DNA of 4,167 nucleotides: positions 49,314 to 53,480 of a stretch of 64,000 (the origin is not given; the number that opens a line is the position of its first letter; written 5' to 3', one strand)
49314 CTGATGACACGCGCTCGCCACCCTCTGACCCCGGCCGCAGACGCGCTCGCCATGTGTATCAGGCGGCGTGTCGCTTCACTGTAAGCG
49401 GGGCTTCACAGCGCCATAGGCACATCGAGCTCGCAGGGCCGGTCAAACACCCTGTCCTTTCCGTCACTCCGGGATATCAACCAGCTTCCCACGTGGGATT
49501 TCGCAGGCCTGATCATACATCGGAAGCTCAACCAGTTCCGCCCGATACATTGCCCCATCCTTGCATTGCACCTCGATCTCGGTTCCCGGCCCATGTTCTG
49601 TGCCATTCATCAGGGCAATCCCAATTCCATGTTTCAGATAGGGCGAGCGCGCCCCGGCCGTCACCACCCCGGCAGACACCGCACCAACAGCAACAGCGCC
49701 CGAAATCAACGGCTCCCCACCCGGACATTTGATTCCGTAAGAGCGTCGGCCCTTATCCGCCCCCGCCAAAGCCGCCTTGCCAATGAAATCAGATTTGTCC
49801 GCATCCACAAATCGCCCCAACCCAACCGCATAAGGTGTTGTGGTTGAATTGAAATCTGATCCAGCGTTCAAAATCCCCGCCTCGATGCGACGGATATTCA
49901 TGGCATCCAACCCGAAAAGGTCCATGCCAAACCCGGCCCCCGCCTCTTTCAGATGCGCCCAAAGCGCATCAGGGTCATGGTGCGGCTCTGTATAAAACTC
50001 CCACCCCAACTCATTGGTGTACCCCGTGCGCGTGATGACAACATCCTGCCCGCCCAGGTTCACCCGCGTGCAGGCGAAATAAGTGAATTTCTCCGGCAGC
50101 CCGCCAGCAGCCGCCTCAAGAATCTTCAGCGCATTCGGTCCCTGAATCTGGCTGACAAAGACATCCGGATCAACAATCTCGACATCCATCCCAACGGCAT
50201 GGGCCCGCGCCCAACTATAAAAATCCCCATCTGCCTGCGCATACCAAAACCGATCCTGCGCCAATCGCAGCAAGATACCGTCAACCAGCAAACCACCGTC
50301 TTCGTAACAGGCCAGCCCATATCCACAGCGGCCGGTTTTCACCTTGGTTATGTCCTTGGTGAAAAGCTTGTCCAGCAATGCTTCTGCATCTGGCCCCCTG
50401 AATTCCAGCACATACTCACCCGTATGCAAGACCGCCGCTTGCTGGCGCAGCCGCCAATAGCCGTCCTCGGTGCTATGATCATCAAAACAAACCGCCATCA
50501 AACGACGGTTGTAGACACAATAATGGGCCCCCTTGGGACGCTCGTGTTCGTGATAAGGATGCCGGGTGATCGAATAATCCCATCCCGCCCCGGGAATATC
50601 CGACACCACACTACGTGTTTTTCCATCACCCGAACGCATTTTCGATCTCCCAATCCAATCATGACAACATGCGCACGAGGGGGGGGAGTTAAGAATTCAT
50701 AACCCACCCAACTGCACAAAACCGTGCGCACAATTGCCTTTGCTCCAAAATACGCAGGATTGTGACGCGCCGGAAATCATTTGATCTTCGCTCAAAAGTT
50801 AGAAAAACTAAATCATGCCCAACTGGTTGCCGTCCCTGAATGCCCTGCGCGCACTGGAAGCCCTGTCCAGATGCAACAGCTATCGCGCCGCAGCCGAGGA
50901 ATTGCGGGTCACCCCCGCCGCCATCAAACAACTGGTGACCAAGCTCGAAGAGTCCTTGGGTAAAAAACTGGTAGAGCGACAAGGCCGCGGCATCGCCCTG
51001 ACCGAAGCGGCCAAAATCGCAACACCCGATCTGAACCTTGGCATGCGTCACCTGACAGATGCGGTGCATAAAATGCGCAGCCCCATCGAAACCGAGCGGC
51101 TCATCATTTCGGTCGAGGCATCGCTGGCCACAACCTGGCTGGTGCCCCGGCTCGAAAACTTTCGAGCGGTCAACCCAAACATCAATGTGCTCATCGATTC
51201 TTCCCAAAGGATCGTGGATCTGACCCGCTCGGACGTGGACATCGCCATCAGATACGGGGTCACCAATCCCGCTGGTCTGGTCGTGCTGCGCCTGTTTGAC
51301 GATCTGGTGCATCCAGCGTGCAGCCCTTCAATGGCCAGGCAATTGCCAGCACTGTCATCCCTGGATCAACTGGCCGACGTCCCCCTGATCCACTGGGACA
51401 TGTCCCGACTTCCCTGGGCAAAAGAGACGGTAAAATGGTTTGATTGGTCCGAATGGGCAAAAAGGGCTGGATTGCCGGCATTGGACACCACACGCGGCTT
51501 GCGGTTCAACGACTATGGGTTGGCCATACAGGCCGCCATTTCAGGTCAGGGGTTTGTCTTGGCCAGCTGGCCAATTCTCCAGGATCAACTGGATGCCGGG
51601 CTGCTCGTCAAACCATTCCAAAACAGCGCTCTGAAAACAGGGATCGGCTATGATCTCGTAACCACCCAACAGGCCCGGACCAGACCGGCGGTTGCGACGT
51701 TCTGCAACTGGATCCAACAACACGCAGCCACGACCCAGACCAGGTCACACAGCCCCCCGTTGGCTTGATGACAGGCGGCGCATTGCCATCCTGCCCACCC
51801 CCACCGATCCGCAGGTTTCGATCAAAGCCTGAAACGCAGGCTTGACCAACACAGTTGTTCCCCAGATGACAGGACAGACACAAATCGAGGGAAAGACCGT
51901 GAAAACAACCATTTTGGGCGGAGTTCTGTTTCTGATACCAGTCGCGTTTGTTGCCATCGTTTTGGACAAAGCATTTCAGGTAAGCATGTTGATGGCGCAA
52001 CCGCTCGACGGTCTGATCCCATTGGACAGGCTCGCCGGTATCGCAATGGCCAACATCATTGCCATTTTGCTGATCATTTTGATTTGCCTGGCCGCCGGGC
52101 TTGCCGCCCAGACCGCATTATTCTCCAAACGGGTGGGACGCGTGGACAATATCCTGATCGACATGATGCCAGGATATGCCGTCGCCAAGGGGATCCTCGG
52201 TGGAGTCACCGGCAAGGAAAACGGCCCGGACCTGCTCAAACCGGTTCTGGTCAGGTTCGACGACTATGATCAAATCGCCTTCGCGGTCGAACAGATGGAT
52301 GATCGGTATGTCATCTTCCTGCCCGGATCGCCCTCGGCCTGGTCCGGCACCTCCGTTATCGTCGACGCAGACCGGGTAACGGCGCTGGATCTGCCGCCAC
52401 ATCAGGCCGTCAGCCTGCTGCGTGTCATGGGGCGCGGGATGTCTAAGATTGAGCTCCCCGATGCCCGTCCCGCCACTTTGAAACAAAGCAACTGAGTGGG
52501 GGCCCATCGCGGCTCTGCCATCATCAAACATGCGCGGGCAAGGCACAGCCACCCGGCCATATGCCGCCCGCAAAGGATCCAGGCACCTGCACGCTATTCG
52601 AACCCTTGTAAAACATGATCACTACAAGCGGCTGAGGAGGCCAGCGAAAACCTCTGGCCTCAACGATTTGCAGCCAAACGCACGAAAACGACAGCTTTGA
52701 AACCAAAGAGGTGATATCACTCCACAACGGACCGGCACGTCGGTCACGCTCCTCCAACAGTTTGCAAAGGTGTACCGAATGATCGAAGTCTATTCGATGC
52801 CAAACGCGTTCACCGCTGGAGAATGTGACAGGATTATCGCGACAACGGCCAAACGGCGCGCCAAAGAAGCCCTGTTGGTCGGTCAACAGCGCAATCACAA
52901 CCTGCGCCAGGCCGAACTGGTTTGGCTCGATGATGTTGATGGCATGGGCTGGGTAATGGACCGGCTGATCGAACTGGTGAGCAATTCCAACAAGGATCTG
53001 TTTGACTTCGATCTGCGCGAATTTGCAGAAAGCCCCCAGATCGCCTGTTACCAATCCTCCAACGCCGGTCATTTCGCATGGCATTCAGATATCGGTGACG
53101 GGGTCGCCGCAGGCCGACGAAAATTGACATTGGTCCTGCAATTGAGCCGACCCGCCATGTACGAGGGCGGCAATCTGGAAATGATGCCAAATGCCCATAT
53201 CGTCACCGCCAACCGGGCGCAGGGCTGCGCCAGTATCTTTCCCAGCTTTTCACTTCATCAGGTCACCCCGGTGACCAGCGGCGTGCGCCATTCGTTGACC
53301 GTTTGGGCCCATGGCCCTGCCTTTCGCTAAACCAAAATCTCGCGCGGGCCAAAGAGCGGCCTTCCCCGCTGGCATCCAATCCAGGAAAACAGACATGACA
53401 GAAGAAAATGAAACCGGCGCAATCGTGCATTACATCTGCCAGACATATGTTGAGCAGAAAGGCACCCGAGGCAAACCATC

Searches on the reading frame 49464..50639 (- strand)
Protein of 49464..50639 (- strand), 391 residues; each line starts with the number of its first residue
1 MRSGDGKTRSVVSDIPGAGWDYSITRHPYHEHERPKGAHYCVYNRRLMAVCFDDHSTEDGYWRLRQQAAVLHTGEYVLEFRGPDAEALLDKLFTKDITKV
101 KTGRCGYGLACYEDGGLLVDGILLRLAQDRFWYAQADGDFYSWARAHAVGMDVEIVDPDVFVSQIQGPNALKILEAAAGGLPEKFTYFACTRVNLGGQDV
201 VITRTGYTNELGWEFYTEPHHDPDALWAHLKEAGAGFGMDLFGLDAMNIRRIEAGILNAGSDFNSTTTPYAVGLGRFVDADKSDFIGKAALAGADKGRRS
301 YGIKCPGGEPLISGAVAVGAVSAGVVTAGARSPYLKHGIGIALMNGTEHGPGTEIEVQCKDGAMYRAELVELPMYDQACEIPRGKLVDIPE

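Call 9: search_protein_families(library=pfam, proteins=[window:49464-50639:-], max_evalue=0.01)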
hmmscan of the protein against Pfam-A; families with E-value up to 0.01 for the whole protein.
window:49464-50639:- (391 aa): 2 families
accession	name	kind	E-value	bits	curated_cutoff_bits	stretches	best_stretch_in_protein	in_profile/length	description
PF01571.26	GCV_T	-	2.2e-47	161.9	25.6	1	30-276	2-254/255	Aminomethyltransferase folate-binding domain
PF08669.17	GCV_T_C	-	2.4e-11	43.8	25.9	1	302-376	5-80/80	Glycine cleavage T-protein C-terminal barrel domain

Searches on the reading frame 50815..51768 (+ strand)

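Call 9: search_protein_families(library=pfam, proteins=[window:50815-51768:+], max_evalue=0.01)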
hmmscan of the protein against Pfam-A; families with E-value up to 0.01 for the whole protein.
window:50815-51768:+ (317 aa): 2 families
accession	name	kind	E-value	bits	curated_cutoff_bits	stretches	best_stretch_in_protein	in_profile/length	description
PF03466.25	LysR_substrate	-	5.1e-29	101.6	28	1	94-304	6-208/209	LysR substrate binding domain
PF00126.33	HTH_1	-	7.9e-17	61.4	26.6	1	8-66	1-59/60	Bacterial regulatory helix-turn-helix protein, lysR family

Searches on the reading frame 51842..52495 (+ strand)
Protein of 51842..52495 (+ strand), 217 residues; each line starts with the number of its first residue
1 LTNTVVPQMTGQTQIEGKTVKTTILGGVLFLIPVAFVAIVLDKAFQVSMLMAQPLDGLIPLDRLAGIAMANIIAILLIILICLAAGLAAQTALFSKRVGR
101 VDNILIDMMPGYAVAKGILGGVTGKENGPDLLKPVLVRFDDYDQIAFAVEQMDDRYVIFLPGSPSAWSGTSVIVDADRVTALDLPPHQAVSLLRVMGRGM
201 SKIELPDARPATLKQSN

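Call 9: search_protein_families(library=pfam, proteins=[window:51842-52495:+], max_evalue=0.01)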
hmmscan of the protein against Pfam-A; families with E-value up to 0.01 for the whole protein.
window:51842-52495:+ (217 aa): 1 family
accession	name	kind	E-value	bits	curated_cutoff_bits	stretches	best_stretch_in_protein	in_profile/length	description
PF04367.18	DUF502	-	0.0016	18.7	23.8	1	76-166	1-105/107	Protein of unknown function (DUF502)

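Call 34: search_protein_families(library=ncbifam, proteins=[window:51842-52495:+], max_evalue=0.01)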
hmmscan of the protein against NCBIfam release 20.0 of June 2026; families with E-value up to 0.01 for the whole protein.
window:51842-52495:+ (217 aa): 0 families

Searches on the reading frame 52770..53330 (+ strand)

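Call 9: search_protein_families(library=pfam, proteins=[window:52770-53330:+], max_evalue=0.01)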
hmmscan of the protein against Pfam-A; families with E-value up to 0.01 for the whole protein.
window:52770-53330:+ (186 aa): 1 family
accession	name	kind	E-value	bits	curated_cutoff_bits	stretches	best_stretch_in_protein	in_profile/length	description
PF13640.12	2OG-FeII_Oxy_3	-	1.6e-13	51.9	27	1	90-181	2-98/98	2OG-Fe(II) oxygenase superfamily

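Call 34: search_protein_families(library=ncbifam, proteins=[window:52770-53330:+], max_evalue=0.01)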
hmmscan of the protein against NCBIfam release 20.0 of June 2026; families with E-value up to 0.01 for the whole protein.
window:52770-53330:+ (186 aa): 4 families
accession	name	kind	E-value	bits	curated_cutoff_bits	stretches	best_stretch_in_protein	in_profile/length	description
NF003974.0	PRK05467.1-3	equivalog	3.7e-13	49.5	143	1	95-180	87-172/221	Fe2+-dependent dioxygenase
NF003975.0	PRK05467.1-4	equivalog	9.9e-09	34.9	180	1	88-180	81-176/226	Fe2+-dependent dioxygenase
NF003973.0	PRK05467.1-2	equivalog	1.6e-07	31.2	336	1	116-179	112-175/227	Fe2+-dependent dioxygenase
NF003972.0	PRK05467.1-1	equivalog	1.6e-07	31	399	1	77-180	70-175/225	PKHD-type hydroxylase YbiX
